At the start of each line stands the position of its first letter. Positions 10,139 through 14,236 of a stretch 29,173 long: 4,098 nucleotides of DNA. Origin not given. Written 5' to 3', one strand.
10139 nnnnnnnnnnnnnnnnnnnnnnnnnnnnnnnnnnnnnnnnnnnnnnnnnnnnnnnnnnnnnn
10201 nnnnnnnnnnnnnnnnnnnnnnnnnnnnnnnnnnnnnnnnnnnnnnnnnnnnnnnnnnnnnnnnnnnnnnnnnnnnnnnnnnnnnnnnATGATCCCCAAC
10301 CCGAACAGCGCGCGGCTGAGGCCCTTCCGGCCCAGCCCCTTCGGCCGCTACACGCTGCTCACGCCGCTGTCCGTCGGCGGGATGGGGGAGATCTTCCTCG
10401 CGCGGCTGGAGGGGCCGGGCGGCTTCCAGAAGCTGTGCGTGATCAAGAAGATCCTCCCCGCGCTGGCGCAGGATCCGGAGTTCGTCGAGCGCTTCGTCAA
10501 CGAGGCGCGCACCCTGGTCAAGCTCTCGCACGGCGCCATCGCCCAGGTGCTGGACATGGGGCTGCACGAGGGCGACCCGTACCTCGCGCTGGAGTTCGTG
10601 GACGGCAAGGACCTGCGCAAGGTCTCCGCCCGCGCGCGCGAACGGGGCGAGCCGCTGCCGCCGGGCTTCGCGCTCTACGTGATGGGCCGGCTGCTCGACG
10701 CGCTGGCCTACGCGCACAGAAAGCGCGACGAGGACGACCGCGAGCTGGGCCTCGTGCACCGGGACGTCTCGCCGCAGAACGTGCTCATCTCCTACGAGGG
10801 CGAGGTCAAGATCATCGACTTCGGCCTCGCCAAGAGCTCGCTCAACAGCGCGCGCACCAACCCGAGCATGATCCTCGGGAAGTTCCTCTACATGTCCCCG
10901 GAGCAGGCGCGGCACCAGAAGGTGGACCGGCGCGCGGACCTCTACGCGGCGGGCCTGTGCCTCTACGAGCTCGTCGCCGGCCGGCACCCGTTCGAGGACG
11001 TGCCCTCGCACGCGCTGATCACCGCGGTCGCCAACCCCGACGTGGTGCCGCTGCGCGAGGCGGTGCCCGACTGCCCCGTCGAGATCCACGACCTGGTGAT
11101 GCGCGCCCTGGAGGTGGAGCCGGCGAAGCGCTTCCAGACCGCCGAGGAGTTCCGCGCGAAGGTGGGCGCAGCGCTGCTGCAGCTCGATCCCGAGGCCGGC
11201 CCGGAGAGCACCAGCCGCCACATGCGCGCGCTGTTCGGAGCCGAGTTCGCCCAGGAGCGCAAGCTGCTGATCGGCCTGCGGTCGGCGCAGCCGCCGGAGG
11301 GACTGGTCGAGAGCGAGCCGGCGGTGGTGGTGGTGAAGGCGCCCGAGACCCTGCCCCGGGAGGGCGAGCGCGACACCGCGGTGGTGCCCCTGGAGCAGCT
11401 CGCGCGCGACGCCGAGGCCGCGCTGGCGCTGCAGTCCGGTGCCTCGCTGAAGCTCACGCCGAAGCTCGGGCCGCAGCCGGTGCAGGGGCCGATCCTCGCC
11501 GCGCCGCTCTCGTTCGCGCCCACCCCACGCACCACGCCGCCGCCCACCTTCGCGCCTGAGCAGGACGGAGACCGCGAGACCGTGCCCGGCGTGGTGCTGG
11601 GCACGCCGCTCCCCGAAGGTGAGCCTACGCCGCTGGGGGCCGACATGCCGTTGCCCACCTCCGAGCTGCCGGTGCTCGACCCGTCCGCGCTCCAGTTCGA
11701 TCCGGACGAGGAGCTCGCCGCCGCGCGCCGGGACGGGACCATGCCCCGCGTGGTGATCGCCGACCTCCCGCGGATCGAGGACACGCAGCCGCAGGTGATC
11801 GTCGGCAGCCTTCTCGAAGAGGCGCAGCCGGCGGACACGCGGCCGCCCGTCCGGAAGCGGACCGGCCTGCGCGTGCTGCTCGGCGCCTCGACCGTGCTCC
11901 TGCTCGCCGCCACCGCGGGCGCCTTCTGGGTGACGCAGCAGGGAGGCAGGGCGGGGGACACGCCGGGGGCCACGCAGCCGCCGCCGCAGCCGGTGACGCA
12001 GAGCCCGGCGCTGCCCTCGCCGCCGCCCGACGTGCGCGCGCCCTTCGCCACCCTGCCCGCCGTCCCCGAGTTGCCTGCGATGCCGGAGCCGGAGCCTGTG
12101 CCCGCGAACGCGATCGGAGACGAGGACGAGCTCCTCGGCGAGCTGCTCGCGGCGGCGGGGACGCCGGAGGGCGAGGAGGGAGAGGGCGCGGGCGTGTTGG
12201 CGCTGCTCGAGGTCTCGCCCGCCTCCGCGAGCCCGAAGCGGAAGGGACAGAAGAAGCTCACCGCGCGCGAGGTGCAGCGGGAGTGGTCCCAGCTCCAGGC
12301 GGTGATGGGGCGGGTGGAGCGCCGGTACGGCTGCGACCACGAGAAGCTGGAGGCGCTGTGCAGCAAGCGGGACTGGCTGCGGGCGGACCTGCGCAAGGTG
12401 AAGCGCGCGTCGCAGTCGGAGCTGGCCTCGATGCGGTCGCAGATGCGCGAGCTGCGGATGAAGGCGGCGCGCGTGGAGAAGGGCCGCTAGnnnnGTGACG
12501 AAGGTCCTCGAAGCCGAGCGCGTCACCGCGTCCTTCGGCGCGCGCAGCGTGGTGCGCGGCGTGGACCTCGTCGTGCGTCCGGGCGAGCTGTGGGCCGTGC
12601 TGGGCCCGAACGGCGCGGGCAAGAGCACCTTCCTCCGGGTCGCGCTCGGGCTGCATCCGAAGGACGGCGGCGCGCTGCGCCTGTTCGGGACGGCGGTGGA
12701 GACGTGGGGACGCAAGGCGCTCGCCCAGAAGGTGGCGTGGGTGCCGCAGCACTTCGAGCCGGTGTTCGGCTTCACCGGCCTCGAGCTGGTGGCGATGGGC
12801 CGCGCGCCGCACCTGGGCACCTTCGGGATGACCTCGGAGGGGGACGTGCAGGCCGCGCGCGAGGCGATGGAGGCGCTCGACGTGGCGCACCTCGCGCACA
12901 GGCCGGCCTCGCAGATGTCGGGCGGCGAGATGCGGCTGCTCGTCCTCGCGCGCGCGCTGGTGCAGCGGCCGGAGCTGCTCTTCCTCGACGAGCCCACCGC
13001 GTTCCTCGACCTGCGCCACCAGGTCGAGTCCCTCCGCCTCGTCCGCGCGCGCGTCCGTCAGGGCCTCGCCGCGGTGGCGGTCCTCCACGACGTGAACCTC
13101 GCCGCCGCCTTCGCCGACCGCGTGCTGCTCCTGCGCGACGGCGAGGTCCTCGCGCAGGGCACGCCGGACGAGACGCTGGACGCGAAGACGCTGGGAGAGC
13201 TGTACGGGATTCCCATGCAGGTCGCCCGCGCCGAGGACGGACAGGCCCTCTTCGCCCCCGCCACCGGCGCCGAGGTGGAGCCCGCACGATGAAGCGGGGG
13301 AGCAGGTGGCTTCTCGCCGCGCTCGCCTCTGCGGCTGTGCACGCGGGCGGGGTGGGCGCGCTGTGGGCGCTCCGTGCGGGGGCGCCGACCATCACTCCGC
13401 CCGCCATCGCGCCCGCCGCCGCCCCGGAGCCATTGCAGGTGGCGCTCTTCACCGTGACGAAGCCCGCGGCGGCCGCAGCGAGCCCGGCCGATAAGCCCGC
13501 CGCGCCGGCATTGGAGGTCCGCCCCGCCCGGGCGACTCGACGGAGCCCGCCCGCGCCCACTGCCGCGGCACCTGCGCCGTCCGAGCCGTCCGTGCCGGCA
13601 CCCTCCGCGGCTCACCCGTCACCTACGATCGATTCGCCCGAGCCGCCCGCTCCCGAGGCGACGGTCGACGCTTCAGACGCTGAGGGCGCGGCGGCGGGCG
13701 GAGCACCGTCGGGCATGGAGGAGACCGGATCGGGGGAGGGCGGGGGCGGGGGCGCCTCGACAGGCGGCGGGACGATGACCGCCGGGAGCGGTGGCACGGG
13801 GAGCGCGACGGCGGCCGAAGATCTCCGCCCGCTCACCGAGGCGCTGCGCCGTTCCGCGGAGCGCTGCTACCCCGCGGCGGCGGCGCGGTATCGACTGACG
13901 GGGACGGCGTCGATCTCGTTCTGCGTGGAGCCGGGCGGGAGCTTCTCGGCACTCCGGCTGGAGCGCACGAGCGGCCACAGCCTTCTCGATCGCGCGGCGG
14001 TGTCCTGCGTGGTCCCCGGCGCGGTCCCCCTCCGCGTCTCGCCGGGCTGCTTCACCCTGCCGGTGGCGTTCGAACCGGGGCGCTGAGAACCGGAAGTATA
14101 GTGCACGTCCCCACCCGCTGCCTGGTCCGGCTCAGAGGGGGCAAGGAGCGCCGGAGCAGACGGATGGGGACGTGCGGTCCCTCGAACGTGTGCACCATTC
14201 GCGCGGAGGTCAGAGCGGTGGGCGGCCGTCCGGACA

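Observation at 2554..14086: Phospho-signalling module (FHA-GAF-pseudocyclase + membrane Ser/Thr kinase + micro-protein) inserted inside a riboswitch-controlled B12 import operon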

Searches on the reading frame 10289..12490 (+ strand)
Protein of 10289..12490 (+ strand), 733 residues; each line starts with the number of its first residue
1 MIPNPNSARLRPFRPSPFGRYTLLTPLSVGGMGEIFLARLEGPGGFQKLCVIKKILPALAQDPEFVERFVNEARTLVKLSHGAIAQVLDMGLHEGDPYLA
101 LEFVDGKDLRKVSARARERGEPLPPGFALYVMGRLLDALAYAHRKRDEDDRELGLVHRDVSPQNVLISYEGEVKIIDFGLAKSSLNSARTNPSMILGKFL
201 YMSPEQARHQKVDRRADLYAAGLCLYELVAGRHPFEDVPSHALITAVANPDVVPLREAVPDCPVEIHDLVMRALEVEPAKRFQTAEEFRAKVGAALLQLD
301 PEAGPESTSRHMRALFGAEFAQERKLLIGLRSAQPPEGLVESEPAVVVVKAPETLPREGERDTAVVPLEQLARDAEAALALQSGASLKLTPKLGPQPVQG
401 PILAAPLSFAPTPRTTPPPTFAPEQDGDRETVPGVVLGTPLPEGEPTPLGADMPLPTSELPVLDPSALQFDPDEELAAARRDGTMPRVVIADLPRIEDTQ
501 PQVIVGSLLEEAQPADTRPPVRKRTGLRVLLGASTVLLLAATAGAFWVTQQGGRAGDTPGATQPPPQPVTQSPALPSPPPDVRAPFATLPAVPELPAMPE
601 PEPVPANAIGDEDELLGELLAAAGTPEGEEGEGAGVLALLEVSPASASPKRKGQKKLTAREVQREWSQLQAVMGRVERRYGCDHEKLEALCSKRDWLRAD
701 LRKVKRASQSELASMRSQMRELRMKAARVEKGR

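Call 7: search_protein_families(library=pfam, proteins=[window:10289-12490:+], max_evalue=0.01)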
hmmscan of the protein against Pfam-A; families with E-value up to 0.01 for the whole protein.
window:10289-12490:+ (733 aa): 4 families
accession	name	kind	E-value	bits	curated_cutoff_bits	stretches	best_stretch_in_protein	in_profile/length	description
PF00069.31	Pkinase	-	1e-32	114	31.7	1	30-286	10-256/263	Protein kinase domain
PF07714.23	PK_Tyr_Ser-Thr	-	1e-26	94.2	23.1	1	25-283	5-250/258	Protein tyrosine and serine/threonine kinase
PF01636.29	APH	-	2.2e-07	31.3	23.2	1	132-182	147-198/239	Phosphotransferase enzyme family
PF17667.7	Pkinase_fungal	-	0.0082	15.3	24.1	0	152-208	305-366/387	Fungal protein kinase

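Call 8: search_protein_families(library=ncbifam, proteins=[window:10289-12490:+], max_evalue=0.01)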
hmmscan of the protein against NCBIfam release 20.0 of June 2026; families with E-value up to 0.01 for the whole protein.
window:10289-12490:+ (733 aa): 12 families
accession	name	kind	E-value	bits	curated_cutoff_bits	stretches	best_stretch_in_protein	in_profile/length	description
NF033483.0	PknB_PASTA_kin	equivalog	1.3e-68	232.5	450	1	19-301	7-274/563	Stk1 family PASTA domain-containing Ser/Thr kinase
NF052427.1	StpK7MSMEG_1200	equivalog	5e-38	131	900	1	16-316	4-287/601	serine/threonine protein kinase StpK7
NF047741.1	antiphage_MADS6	equivalog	2.3e-32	112.3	460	2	131-303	304-468/612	methylation-associated defense system protein kinase MAD6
NF009651.0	PRK13184.1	equivalog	4.4e-25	87.8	839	1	19-294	2-289/932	serine/threonine-protein kinase PknD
NF038150.1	lanthi_synth_IV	equivalog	5.2e-24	84.6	650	1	48-300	215-460/851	class IV lanthionine synthetase LanL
TIGR03903.1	TOMM_kin_cyc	equivalog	4e-23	81.3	705.75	1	54-292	9-244/1267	TOMM system kinase/cyclase fusion protein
NF053615.1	SerThrKinAfsKStmc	equivalog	4.2e-18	65.4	1300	1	15-242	9-221/809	protein serine/threonine kinase AfsK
NF033442.0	BREX_PglW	equivalog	4.9e-17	61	990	1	70-299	258-490/1391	BREX system serine/threonine kinase PglW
NF038151.1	lanthi_synth_III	equivalog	1.3e-12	47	575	1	66-238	267-432/833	class III lanthionine synthetase LanKC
NF043056.1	T4SS_LegK1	equivalog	1.2e-07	30.8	550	1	152-228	207-283/516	Dot/Icm T4SS effector kinase LegK1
NF011463.0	PRK14879.1-4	equivalog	1.1e-05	25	188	1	23-184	19-163/237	Kae1-associated kinase Bud32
TIGR03724.2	arch_bud32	equivalog_domain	4.4e-05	23.1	125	1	67-184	38-134/193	KEOPS complex kinase/ATPase Bud32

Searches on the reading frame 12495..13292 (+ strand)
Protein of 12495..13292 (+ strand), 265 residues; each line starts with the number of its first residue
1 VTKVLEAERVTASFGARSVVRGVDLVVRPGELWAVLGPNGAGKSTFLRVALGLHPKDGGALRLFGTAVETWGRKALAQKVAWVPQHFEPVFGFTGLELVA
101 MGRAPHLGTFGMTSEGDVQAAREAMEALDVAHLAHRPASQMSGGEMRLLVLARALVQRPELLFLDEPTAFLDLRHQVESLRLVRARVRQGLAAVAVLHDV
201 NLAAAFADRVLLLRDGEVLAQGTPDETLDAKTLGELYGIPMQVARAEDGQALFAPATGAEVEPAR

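Call 7: search_protein_families(library=pfam, proteins=[window:12495-13292:+], max_evalue=0.01)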
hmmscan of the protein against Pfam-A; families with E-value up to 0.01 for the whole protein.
window:12495-13292:+ (265 aa): 3 families
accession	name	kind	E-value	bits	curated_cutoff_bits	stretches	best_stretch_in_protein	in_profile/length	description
PF00005.33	ABC_tran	-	2.3e-28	99.9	25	1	21-169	2-137/137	ABC transporter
PF13304.12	AAA_21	-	1.9e-07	31.9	27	0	136-173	233-273/304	AAA domain, putative AbiEii toxin, Type IV TA system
PF02463.25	SMC_N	-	0.0011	18.9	40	0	139-186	135-186/220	RecF/RecN/SMC N terminal domain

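Call 8: search_protein_families(library=ncbifam, proteins=[window:12495-13292:+], max_evalue=0.01)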
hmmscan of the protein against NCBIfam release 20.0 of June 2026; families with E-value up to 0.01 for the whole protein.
window:12495-13292:+ (265 aa): 187 families (the best 25 are shown)
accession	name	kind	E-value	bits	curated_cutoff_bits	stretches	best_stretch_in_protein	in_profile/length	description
NF010068.0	PRK13548.1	equivalog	1.9e-70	237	261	1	2-250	3-253/261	heme ABC transporter ATP-binding protein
NF007082.0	PRK09536.1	equivalog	3.2e-65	220.8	537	1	5-244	4-243/402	corrinoid ABC transporter ATPase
TIGR03873.1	F420-0_ABC_ATP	hypoth_equivalog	3.6e-63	213.2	372.4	1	5-244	2-241/256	putative F420-0 ABC transporter ATP-binding protein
NF008409.0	PRK11231.1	equivalog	1.4e-56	191.7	375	1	5-244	3-242/255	Fe(3+) dicitrate ABC transporter ATP-binding protein FecE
NF007863.0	PRK10575.1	equivalog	2.2e-52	178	433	1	8-249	15-257/265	Fe3+-hydroxamate ABC transporter ATP-binding protein FhuC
NF052485.1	sider_ATP_EitC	equivalog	2.8e-47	161.3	485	1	5-242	3-237/251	siderophore ABC transporter ATP-binding protein EitC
NF010067.0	PRK13547.1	equivalog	1.3e-41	142.7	374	1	5-251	2-266/272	heme ABC transporter ATP-binding protein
NF007606.0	PRK10253.1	equivalog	1.5e-40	139.3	497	1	5-241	8-245/266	iron-enterobactin ABC transporter ATP-binding protein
NF053840.1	MnTportMntADein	equivalog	2.5e-39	135.3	400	1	5-230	2-222/240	manganese ABC transporter ATP-binding protein MntA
TIGR02315.1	ABC_phnC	equivalog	8.7e-39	133.4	266.1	1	5-237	2-242/243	phosphonate ABC transporter ATP-binding protein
TIGR03771.1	anch_rpt_ABC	equivalog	6.1e-37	127.5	268.8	1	27-239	3-211/223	anchored repeat-type ABC transporter ATP-binding subunit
TIGR01188.1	drrA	subfamily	6.6e-37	127.4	312.45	1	14-226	3-210/302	daunorubicin resistance ABC transporter, ATP-binding protein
NF040873.1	AztA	equivalog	1e-36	126.3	220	1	14-211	2-190/191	zinc ABC transporter ATP-binding protein AztA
NF002981.0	PRK03695.1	equivalog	4.3e-35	121.3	281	1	25-252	21-249/253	vitamin B12 ABC transporter ATP-binding protein BtuD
TIGR03864.1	PQQ_ABC_ATP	hypoth_equivalog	9.7e-32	110.3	302.25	1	5-231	2-223/236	ABC transporter, ATP-binding subunit, PQQ-dependent alcohol dehydrogenase system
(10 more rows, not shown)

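Call 42: search_solved_structures(query=window:12495-13292:+, max_evalue=1e-20, show_alignments=2)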
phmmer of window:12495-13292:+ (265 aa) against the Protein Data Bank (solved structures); distinct sequences matched with E-value up to 1e-20: 148 (the best 60 are shown).
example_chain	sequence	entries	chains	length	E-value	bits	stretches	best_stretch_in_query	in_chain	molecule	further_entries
7lb8_U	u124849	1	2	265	3.7e-49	170.7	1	15-245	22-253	Iron(3+)-hydroxamate import ATP-binding protein FhuC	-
4g1u_C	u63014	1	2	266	2.9e-47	164.5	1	4-247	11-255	Hemin import ATP-binding protein HmuV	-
8j5q_D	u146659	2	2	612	3.6e-36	128.2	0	18-246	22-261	Uncharacterized ABC transporter ATP-binding protein Rv1281c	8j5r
8j5s_D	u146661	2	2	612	2.2e-35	125.6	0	18-246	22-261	Uncharacterized ABC transporter ATP-binding protein Rv1281c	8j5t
2nq2_C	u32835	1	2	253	1.3e-32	116.5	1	5-253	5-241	Hypothetical ABC transporter ATP-binding protein HI1470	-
7dv5_U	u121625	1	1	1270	2e-32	115.9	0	18-232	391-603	Bile salt export pump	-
36cg_U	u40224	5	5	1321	2.2e-32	115.8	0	18-232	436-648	Bile salt export pump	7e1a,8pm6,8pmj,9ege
9n1y_A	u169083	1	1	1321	2.2e-32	115.8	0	18-232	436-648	Bile salt export pump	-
5x3x_A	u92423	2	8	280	3.2e-32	115.3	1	1-236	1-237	Cobalt ABC transporter ATP-binding protein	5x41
4f4c_A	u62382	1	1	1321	3.5e-32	115.1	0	19-231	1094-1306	Multidrug resistance protein pgp-1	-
8pmd_A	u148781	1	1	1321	5.7e-32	114.4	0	18-232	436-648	Bile salt export pump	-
8wd9_D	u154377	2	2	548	6.5e-32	114.2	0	5-228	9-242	Probable dipeptide-transport ATP-binding protein ABC transporter DppD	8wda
5x40_A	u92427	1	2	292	9.3e-32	113.7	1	1-236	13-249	Cobalt ABC transporter ATP-binding protein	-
5b57_C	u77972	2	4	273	1.6e-31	113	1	17-250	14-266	Hemin import ATP-binding protein HmuV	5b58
7niu_A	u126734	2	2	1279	2e-31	112.6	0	18-229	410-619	Isoform 2 of Phosphatidylcholine translocator ABCB4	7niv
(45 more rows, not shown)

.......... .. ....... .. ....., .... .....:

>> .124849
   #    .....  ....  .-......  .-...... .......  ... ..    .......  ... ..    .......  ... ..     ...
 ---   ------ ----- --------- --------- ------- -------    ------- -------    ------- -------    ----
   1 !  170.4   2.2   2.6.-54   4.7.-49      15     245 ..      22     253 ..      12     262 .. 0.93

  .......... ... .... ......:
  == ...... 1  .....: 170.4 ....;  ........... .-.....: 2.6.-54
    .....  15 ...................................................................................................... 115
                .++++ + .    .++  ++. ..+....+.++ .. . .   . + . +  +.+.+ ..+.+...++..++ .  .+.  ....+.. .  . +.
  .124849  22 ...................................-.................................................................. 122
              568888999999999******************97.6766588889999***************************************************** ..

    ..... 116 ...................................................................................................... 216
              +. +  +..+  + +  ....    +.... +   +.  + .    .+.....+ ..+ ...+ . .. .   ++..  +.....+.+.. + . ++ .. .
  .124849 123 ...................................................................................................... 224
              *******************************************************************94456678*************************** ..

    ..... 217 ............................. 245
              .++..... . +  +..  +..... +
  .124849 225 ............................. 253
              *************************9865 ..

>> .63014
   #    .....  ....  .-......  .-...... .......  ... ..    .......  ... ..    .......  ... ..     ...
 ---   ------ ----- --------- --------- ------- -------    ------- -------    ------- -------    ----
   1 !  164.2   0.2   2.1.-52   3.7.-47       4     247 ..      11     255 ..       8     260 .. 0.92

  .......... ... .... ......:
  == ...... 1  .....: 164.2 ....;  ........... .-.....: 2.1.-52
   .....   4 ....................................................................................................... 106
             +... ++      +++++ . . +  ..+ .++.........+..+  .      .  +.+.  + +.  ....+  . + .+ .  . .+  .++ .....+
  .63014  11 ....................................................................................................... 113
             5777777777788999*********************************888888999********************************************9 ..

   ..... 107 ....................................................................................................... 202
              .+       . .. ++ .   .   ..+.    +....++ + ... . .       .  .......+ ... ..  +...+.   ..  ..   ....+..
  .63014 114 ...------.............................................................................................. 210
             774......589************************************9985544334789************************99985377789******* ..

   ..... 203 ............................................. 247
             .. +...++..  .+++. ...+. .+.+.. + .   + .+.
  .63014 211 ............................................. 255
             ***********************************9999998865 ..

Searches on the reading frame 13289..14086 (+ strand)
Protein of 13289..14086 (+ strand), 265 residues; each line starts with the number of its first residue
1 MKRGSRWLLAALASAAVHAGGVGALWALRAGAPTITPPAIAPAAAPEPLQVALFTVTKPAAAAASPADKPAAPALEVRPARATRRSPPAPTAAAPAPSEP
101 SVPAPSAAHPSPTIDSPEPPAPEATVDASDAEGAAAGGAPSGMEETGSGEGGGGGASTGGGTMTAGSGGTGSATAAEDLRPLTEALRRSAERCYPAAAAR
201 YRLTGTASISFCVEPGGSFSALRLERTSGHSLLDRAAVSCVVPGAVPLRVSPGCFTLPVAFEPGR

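Call 7: search_protein_families(library=pfam, proteins=[window:13289-14086:+], max_evalue=0.01)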
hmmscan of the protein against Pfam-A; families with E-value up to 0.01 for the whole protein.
window:13289-14086:+ (265 aa): 1 family
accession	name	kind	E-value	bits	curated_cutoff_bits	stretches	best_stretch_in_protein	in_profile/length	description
PF03544.19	TonB_C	-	6.1e-07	30.2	24.6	1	194-241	5-52/79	Gram-negative bacterial TonB protein C-terminal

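Call 8: search_protein_families(library=ncbifam, proteins=[window:13289-14086:+], max_evalue=0.01)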
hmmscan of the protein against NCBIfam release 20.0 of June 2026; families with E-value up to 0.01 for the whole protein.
window:13289-14086:+ (265 aa): 1 family
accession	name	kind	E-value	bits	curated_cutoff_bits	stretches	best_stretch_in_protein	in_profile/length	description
TIGR01352.1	tonB_Cterm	subfamily_domain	4.9e-08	33.2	27.1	1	193-241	2-50/76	TonB family protein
